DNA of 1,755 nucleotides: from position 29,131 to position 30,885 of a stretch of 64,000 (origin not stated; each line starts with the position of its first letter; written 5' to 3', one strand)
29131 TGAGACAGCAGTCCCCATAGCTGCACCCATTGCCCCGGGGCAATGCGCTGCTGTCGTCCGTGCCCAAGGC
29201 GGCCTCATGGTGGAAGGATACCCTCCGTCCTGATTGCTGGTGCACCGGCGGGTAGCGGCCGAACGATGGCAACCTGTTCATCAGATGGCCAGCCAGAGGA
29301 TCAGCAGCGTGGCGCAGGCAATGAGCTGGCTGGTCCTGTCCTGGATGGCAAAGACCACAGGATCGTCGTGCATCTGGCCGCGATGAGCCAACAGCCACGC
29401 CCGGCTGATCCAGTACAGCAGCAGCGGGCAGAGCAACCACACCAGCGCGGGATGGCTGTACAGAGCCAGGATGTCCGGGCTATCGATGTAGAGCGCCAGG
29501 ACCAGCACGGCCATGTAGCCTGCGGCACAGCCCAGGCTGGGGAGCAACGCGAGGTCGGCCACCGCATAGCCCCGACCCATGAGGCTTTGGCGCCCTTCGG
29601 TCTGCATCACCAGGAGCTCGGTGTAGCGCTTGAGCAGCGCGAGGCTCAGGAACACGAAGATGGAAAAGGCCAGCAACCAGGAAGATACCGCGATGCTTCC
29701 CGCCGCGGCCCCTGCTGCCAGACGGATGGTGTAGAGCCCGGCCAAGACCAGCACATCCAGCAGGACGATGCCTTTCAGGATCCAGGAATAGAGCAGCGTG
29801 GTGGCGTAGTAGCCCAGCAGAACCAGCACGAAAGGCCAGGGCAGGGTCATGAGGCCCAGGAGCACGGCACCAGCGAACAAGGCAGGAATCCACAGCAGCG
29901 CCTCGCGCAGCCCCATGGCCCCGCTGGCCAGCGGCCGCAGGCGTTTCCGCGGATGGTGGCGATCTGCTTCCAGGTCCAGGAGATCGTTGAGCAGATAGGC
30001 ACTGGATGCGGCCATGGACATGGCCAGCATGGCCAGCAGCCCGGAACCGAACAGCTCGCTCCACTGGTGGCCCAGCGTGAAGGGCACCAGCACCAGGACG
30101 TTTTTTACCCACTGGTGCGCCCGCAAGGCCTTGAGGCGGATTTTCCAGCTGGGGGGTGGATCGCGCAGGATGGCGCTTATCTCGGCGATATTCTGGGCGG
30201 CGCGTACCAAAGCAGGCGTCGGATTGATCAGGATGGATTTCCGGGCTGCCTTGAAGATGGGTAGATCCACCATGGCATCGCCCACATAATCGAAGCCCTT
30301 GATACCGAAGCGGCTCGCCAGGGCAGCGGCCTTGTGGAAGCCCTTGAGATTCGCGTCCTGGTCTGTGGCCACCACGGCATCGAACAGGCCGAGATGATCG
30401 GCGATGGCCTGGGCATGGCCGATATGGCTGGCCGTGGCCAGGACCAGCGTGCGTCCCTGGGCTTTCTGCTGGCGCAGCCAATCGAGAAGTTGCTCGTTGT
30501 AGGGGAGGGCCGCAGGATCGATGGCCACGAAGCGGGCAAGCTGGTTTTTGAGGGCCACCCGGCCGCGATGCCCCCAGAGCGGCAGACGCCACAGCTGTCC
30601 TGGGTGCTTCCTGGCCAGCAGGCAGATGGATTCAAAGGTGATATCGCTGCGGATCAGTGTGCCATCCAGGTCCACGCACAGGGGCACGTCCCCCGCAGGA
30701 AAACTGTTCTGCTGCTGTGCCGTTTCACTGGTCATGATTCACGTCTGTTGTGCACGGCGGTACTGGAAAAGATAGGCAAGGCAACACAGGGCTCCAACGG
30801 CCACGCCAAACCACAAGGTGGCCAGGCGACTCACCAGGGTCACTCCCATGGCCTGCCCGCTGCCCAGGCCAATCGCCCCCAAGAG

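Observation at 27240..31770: Complete decaprenyl-phospho-arabinose (DPA)-like lipid-linked pentose donor pathway in a proteobacterium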

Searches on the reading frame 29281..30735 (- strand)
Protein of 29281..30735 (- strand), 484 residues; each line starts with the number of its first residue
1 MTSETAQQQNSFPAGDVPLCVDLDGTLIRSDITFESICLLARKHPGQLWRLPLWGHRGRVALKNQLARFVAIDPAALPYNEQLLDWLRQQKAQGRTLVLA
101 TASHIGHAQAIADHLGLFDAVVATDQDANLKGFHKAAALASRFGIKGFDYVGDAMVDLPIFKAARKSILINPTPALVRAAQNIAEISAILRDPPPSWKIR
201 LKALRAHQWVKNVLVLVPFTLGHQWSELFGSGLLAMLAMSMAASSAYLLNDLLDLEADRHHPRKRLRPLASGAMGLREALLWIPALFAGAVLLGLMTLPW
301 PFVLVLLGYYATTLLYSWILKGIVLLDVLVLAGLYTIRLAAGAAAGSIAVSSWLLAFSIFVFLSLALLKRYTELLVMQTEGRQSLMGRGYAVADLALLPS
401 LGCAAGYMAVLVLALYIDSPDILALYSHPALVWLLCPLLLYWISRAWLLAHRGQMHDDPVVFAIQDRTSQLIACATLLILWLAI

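Call 4: search_protein_families(library=pfam, proteins=[window:29281-30735:-])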
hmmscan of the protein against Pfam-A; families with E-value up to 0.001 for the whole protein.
window:29281-30735:- (484 aa): 3 families
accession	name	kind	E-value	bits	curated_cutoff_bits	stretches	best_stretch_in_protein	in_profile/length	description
PF01040.23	UbiA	-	7.3e-20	71.7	34.2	1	227-458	17-240/250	UbiA prenyltransferase family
PF12710.13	HAD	-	3.6e-09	37.8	27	1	62-161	69-188/189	haloacid dehalogenase-like hydrolase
PF00702.32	Hydrolase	-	1.6e-05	25.9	26.4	1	54-164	75-190/191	haloacid dehalogenase-like hydrolase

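Call 5: search_protein_families(library=ncbifam, proteins=[window:29281-30735:-])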
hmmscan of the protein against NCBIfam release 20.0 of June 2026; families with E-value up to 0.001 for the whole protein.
window:29281-30735:- (484 aa): 16 families
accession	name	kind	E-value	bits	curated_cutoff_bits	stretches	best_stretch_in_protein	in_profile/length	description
NF006088.0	PRK08238.1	equivalog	1.4e-184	614.3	351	1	10-484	5-480/482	UbiA family prenyltransferase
NF008978.0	PRK12324.1-4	equivalog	6.9e-40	136.9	207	1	200-484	35-319/322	decaprenyl-phosphate phosphoribosyltransferase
NF008977.0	PRK12324.1-2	equivalog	2.3e-35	122.5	234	1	201-476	6-278/297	decaprenyl-phosphate phosphoribosyltransferase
NF008976.0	PRK12324.1-1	equivalog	1.4e-30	106.8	474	1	201-404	22-231/306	decaprenyl-phosphate phosphoribosyltransferase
NF009523.0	PRK12884.1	equivalog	6.5e-14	51.8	269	1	211-362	19-167/279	prenyltransferase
TIGR01473.1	cyoE_ctaB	equivalog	3e-10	40.4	210.3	1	233-361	38-169/281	heme o synthase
NF009522.0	PRK12883.1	equivalog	1.1e-09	38.2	353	1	233-368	40-173/279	geranylgeranylglycerol-phosphate geranylgeranyltransferase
NF009521.0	PRK12882.1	equivalog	8.2e-08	31.8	296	1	233-368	42-172/280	geranylgeranylglycerol-phosphate geranylgeranyltransferase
NF003349.0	PRK04375.1-2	equivalog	7.4e-07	28.6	246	1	223-361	52-193/318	heme o synthase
TIGR01490.1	HAD-SF-IB-hyp1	subfamily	3.5e-06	27.4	98.3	1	80-175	89-201/202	HAD-IB family hydrolase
TIGR01475.1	ubiA_other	subfamily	4.6e-06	26.3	180.8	1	233-355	39-155/282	UbiA-like polyprenyltransferase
TIGR01474.1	ubiA_proteo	equivalog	0.00018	21.1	275.45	1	204-358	8-169/282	4-hydroxybenzoate octaprenyltransferase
NF009526.0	PRK12888.1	equivalog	0.00023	20.7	364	1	233-314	55-134/301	4-hydroxybenzoate octaprenyltransferase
NF003348.0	PRK04375.1-1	equivalog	0.00026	20.5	285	1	218-366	25-170/292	heme o synthase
NF009609.0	PRK13106.1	equivalog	0.00049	19.6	349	1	235-297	57-120/301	prenyltransferase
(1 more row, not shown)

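Call 13: search_solved_structures(query=window:29281-30735:-, show_alignments=1)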
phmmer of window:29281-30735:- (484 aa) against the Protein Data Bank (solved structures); distinct sequences matched with E-value up to 0.001: 2.
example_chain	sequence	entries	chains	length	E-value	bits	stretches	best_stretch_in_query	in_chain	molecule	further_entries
8j8j_D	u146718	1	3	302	2.3e-25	92.7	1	192-478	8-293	Decaprenyl-phosphate phosphoribosyltransferase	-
8j8k_A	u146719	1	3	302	1.4e-14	57.2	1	192-478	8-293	Decaprenyl-phosphate phosphoribosyltransferase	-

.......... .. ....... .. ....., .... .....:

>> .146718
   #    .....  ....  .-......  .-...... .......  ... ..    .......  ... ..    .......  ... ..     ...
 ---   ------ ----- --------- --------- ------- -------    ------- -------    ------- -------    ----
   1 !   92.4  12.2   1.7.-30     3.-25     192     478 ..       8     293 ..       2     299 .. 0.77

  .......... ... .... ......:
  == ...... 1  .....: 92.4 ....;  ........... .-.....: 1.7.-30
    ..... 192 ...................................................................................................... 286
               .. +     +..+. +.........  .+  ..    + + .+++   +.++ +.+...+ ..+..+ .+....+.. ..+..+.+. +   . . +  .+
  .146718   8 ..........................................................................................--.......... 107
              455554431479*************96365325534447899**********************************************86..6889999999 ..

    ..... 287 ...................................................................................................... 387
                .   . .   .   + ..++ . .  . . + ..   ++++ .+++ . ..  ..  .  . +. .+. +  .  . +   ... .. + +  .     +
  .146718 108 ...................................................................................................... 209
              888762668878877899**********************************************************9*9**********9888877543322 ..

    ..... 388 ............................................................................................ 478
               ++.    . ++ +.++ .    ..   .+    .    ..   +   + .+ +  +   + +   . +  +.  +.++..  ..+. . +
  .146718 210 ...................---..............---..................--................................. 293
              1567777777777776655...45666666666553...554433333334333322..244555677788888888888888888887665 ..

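Call 16: find_homologous_proteins(query=window:29281-30735:-)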
Query window:29281-30735:- (484 aa): 7930 proteins with E <= 0.001 among 8000 candidates; the best 120 are listed.
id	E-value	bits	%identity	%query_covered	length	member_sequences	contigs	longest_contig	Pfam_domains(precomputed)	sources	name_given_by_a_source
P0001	3.5e-287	971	92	100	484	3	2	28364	PF01040.24,PF12710.14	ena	-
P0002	1.3e-279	946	88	100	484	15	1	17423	PF00702.33,PF01040.24,PF12710.14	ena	-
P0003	1.7e-150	520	-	-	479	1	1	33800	PF01040.24,PF12710.14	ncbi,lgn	-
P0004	2.5e-150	520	51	99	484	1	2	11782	PF01040.24,PF12710.14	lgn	-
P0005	9.1e-150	518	54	100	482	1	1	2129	PF01040.24,PF12710.14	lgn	-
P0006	1.4e-149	517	52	96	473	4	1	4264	PF01040.24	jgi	jgi:4-hydroxybenzoate polyprenyltransferase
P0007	2.5e-149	516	52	98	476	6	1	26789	PF01040.24,PF12710.14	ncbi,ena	-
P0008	5.2e-149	515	52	95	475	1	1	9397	PF00702.33,PF01040.24,PF12710.14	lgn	-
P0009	1.4e-147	511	52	95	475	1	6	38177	PF00702.33,PF01040.24,PF12710.14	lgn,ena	-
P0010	2.1e-147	510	52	97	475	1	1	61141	PF01040.24,PF12710.14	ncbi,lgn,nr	ncbi:MAG: UbiA family prenyltransferase [Rubrivivax sp.]|nr:MAG: UbiA family prenyltransferase [Rubr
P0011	2.4e-147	510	50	98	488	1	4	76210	PF01040.24,PF12710.14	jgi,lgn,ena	-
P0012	3.6e-147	509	52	95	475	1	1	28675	PF00702.33,PF01040.24,PF12710.14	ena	-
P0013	3.7e-147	509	52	95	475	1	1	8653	PF00702.33,PF01040.24,PF12710.14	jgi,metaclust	metaclust:\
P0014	4.1e-147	509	52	95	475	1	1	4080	PF00702.33,PF01040.24,PF12710.14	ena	-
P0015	5.4e-147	509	52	95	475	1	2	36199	PF00702.33,PF01040.24,PF12710.14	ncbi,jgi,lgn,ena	-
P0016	6.9e-147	508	53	97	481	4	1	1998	PF01040.24,PF12710.14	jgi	jgi:4-hydroxybenzoate polyprenyltransferase/phosphoserine phosphatase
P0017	2.0e-146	507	53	94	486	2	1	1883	PF01040.24,PF12710.14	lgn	-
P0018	2.8e-146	506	52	96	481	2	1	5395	PF01040.24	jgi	jgi:4-hydroxybenzoate polyprenyltransferase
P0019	3.4e-146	506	51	97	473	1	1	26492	PF01040.24,PF12710.14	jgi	jgi:4-hydroxybenzoate polyprenyltransferase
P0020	4.3e-146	506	51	97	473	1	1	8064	PF01040.24,PF12710.14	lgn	-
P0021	1.2e-145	504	53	97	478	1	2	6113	PF01040.24,PF12710.14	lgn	-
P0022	1.6e-145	504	53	98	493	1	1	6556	PF01040.24,PF12710.14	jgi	jgi:4-hydroxybenzoate polyprenyltransferase/phosphoserine phosphatase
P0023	1.7e-145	504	51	97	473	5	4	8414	PF01040.24,PF12710.14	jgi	jgi:4-hydroxybenzoate polyprenyltransferase/phosphoserine phosphatase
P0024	2.0e-145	504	53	97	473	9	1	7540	PF01040.24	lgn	-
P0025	2.1e-145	504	54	96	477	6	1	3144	PF01040.24,PF12710.14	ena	-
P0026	2.9e-145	503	51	95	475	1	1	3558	PF00702.33,PF01040.24,PF12710.14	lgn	-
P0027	3.4e-145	503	51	96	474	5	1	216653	PF01040.24,PF12710.14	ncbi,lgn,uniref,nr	ncbi:hypothetical protein WS61_06865 [Burkholderia sp. ABCPW 11]|uniref:UbiA family prenyltransferas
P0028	4.1e-145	503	52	94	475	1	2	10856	PF01040.24,PF12710.14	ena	-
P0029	4.4e-145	502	53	97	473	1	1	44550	PF01040.24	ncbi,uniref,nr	ncbi:MAG TPA: UbiA family prenyltransferase [Aquabacterium sp.]|uniref:UbiA family prenyltransferase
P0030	5.2e-145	502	52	97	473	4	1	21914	PF00702.33,PF01040.24,PF12710.14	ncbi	-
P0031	9.7e-145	501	51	97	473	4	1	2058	PF01040.24,PF12710.14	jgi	jgi:4-hydroxybenzoate polyprenyltransferase/phosphoserine phosphatase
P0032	1.0e-144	501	49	100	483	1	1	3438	PF01040.24,PF12710.14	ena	-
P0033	1.5e-144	501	51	99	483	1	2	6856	PF01040.24,PF12710.14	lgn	-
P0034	1.8e-144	500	52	99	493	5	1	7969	PF01040.24,PF12710.14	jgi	jgi:4-hydroxybenzoate polyprenyltransferase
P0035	2.6e-144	500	51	97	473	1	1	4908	PF01040.24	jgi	jgi:4-hydroxybenzoate polyprenyltransferase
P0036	2.8e-144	500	52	99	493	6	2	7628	PF01040.24,PF12710.14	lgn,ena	-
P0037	3.3e-144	500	52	99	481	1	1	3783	PF01040.24,PF12710.14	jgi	-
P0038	3.3e-144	500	53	97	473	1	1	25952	PF01040.24,PF12710.14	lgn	-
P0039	3.4e-144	500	53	99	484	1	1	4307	PF01040.24,PF12710.14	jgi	jgi:4-hydroxybenzoate polyprenyltransferase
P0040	3.7e-144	499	52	94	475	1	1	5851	PF00702.33,PF01040.24,PF12710.14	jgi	jgi:4-hydroxybenzoate polyprenyltransferase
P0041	4.9e-144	499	52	97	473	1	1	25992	PF01040.24,PF12710.14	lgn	-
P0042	6.3e-144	499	51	97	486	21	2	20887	PF01040.24,PF12710.14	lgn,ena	-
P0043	6.4e-144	499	53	94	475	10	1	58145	PF01040.24,PF12710.14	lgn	-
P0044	6.6e-144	499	54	94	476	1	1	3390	PF01040.24,PF12710.14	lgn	-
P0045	7.5e-144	498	51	98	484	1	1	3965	PF01040.24,PF12710.14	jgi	-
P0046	8.0e-144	498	53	94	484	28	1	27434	PF01040.24,PF12710.14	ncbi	-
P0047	9.1e-144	498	51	96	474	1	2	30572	PF00702.33,PF01040.24,PF12710.14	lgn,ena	-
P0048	9.6e-144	498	51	97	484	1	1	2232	PF01040.24,PF12710.14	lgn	-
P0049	1.1e-143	498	54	96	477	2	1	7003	PF01040.24,PF12710.14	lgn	-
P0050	1.1e-143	498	51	97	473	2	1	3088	PF01040.24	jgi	jgi:4-hydroxybenzoate polyprenyltransferase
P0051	1.2e-143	498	52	97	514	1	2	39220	PF01040.24,PF12710.14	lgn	-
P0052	1.2e-143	498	52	97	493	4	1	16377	PF01040.24,PF12710.14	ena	-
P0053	1.4e-143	497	53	96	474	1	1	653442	PF01040.24,PF12710.14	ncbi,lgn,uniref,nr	ncbi:UbiA family prenyltransferase [Burkholderia vietnamiensis]|uniref:UbiA family prenyltransferase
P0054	1.6e-143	497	52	97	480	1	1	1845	PF01040.24,PF12710.14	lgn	-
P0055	1.7e-143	497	50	97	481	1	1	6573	PF01040.24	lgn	-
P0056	2.2e-143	497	51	97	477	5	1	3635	PF01040.24,PF12710.14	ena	-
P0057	2.4e-143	497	51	100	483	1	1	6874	PF01040.24,PF12710.14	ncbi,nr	ncbi:MAG: UbiA family prenyltransferase [Magnetococcales bacterium]|nr:UbiA family prenyltransferase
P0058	2.4e-143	497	51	96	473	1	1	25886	PF01040.24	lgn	-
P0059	2.5e-143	497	53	98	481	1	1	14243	PF01040.24,PF12710.14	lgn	-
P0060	2.5e-143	497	50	97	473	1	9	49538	PF01040.24,PF12710.14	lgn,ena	-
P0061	2.7e-143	497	52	97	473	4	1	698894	PF01040.24,PF12710.14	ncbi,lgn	ncbi:MAG: UbiA family prenyltransferase [Acidobacteriota bacterium]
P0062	2.8e-143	496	54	97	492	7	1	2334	PF01040.24,PF12710.14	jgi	jgi:4-hydroxybenzoate polyprenyltransferase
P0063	2.8e-143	496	50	97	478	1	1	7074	PF01040.24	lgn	-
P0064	2.9e-143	496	53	94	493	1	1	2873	PF01040.24,PF12710.14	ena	-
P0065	3.5e-143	496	52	97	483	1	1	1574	PF01040.24,PF12710.14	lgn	-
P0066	3.7e-143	496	51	96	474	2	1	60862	PF01040.24,PF12710.14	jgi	jgi:4-hydroxybenzoate polyprenyltransferase/phosphoserine phosphatase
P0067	3.8e-143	496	50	96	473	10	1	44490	PF01040.24,PF12710.14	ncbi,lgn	-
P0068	4.4e-143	496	50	97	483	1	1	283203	PF01040.24,PF12710.14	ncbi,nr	ncbi:MAG: UbiA family prenyltransferase [Verrucomicrobia bacterium]|nr:UbiA family prenyltransferase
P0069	6.2e-143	495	51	100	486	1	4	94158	PF01040.24,PF12710.14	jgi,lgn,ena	jgi:4-hydroxybenzoate polyprenyltransferase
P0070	6.7e-143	495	52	96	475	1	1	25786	PF01040.24,PF12710.14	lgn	-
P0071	9.6e-143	495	51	97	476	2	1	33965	PF01040.24,PF12710.14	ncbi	ncbi:MAG: UbiA family prenyltransferase [Acidithiobacillus sp.]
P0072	2.6e-142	493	51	99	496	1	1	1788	PF00702.33,PF01040.24,PF12710.14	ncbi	-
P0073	3.1e-142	493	51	97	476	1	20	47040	PF00702.33,PF01040.24,PF12710.14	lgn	-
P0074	3.4e-142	493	51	96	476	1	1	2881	PF01040.24,PF12710.14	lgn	-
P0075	3.4e-142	493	51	96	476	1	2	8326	PF01040.24,PF12710.14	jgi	jgi:4-hydroxybenzoate polyprenyltransferase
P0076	3.6e-142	493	51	97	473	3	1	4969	PF01040.24,PF12710.14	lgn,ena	-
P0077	3.8e-142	493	51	97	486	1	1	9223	PF01040.24,PF12710.14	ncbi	-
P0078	3.9e-142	493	51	96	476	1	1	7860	PF01040.24,PF12710.14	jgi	-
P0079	4.2e-142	493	49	98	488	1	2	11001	PF01040.24,PF12710.14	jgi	jgi:4-hydroxybenzoate polyprenyltransferase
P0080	4.7e-142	492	51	97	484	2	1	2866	PF01040.24,PF12710.14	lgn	-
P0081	5.3e-142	492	50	99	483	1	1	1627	PF01040.24,PF12710.14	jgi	jgi:4-hydroxybenzoate polyprenyltransferase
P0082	5.4e-142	492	53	96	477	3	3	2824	PF01040.24,PF12710.14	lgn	-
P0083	6.0e-142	492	53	94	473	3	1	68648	PF01040.24,PF12710.14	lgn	-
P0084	6.0e-142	492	54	94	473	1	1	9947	PF01040.24,PF12710.14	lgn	-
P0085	6.3e-142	492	51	96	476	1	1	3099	PF01040.24,PF12710.14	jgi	jgi:4-hydroxybenzoate polyprenyltransferase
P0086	6.6e-142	492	51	96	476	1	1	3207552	PF01040.24,PF12710.14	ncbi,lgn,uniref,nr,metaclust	ncbi:UbiA prenyltransferase [Acidithiobacillus ferrivorans SS3]|uniref:UbiA prenyltransferase n=1 Ta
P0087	7.0e-142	492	51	95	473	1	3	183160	PF01040.24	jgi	jgi:4-hydroxybenzoate polyprenyltransferase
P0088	7.1e-142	492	51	97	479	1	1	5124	PF01040.24,PF12710.14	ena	-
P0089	7.8e-142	492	52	94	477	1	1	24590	PF01040.24,PF12710.14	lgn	-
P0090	8.0e-142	492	51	97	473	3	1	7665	PF01040.24,PF12710.14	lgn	-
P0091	8.8e-142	492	50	98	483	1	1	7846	PF01040.24,PF12710.14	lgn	-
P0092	9.5e-142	491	50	97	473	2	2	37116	PF01040.24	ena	-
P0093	1.2e-141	491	50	96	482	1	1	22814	PF00702.33,PF01040.24,PF12710.14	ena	-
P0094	1.3e-141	491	49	96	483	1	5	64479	PF01040.24,PF12710.14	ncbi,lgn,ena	-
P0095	1.4e-141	491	51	96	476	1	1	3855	PF01040.24,PF12710.14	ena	-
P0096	1.4e-141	491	51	96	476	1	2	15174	PF01040.24,PF12710.14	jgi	jgi:4-hydroxybenzoate polyprenyltransferase/phosphoserine phosphatase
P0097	1.5e-141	491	51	97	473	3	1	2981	PF01040.24,PF12710.14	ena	-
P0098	1.5e-141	491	50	96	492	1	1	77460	PF01040.24,PF12710.14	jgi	-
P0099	1.6e-141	491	52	94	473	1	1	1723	PF00702.33,PF01040.24,PF12710.14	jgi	jgi:4-hydroxybenzoate polyprenyltransferase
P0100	1.6e-141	491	48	97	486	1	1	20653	PF01040.24,PF12710.14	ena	-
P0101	1.7e-141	491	51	96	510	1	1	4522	PF01040.24,PF12710.14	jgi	jgi:4-hydroxybenzoate polyprenyltransferase/phosphoserine phosphatase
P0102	1.8e-141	491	50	98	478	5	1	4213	PF01040.24,PF12710.14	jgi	jgi:4-hydroxybenzoate polyprenyltransferase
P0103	1.9e-141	490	50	96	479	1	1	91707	PF01040.24,PF12710.14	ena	-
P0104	1.9e-141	490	51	96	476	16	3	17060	PF01040.24,PF12710.14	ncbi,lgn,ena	-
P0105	2.0e-141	490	52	96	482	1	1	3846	PF01040.24,PF12710.14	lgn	-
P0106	2.1e-141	490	50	98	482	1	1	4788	PF00702.33,PF01040.24,PF12710.14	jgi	jgi:4-hydroxybenzoate polyprenyltransferase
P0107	2.3e-141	490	51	97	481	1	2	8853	PF01040.24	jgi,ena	-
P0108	2.3e-141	490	50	96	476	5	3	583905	PF01040.24,PF12710.14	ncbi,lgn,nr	ncbi:membrane protein [Burkholderia metallica]|nr:membrane protein [Burkholderia metallica]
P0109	2.4e-141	490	52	96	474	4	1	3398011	PF01040.24,PF12710.14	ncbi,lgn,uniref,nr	ncbi:4-hydroxybenzoate polyprenyltransferase [Caballeronia arationis]|uniref:4-hydroxybenzoate polyp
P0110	2.4e-141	490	50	97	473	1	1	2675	PF01040.24,PF12710.14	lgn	-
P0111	2.7e-141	490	51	97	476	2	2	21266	PF01040.24,PF12710.14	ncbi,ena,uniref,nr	ncbi:UbiA family prenyltransferase [Acidithiobacillus albertensis]|uniref:UbiA family prenyltransfer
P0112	2.7e-141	490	51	96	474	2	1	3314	PF01040.24,PF12710.14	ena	-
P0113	2.8e-141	490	51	96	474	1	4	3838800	PF01040.24,PF12710.14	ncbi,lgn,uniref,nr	ncbi:hypothetical protein WS70_13605 [Burkholderia mayonis]|uniref:UbiA family prenyltransferase n=1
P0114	2.9e-141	490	53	97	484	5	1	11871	PF01040.24,PF12710.14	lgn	-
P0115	2.9e-141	490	51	96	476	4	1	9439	PF01040.24,PF12710.14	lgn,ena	-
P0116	3.1e-141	490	49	97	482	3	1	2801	PF01040.24,PF12710.14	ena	-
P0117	3.2e-141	490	53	94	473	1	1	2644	PF01040.24,PF12710.14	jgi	-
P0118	3.3e-141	490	51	96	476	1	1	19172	PF01040.24,PF12710.14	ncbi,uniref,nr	ncbi:UbiA family prenyltransferase [Acidithiobacillus thiooxidans]|uniref:UbiA family prenyltransfer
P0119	3.3e-141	490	49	99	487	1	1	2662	PF01040.24,PF12710.14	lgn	-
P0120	3.9e-141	489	49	96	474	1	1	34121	PF01040.24,PF12710.14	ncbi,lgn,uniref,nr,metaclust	ncbi:UbiA family prenyltransferase [Burkholderia pseudomultivorans]|uniref:UbiA family prenyltransfe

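Call 25: find_encoding_contigs(protein=P0001, flank=10000, max_places=3)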
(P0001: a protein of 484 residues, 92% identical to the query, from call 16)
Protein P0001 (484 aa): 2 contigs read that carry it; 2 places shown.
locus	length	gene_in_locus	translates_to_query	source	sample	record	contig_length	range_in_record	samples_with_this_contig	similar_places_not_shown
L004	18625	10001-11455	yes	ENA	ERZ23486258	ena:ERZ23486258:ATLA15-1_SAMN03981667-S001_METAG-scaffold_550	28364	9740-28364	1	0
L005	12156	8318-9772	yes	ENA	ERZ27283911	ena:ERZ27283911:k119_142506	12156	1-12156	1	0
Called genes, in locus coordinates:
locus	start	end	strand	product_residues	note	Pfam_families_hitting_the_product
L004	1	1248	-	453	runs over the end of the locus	PF17767:NAPRTase_N, PF01729:QRPTase_C (weak)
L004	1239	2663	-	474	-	PF00206:Lyase_1, PF14698:ASL_C2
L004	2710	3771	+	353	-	PF00586:AIRS, PF02769:AIRS_C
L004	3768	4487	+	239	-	PF00551:Formyl_trans_N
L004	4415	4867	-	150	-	PF01475:FUR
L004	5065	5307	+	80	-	PF04355:BamE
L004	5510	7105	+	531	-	-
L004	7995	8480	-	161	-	PF10604:Polyketide_cyc2, PF03364:Polyketide_cyc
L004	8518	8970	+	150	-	PF01668:SmpB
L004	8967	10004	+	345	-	PF03706:LPG_synthase_TM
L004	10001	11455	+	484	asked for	PF12710:HAD (weak), PF01040:UbiA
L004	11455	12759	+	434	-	PF01565:FAD_binding_4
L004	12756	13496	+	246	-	PF00106:adh_short, PF08659:KR, PF13561:adh_short_C2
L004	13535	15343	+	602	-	PF00009:GTP_EFTU, PF01926:MMR_HSR1 (weak), PF22042:EF-G_D2 (weak), PF03144:GTP_EFTU_D2, PF00679:EFG_C, PF21018:BipA_C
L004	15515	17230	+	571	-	-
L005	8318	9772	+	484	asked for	PF12710:HAD (weak), PF01040:UbiA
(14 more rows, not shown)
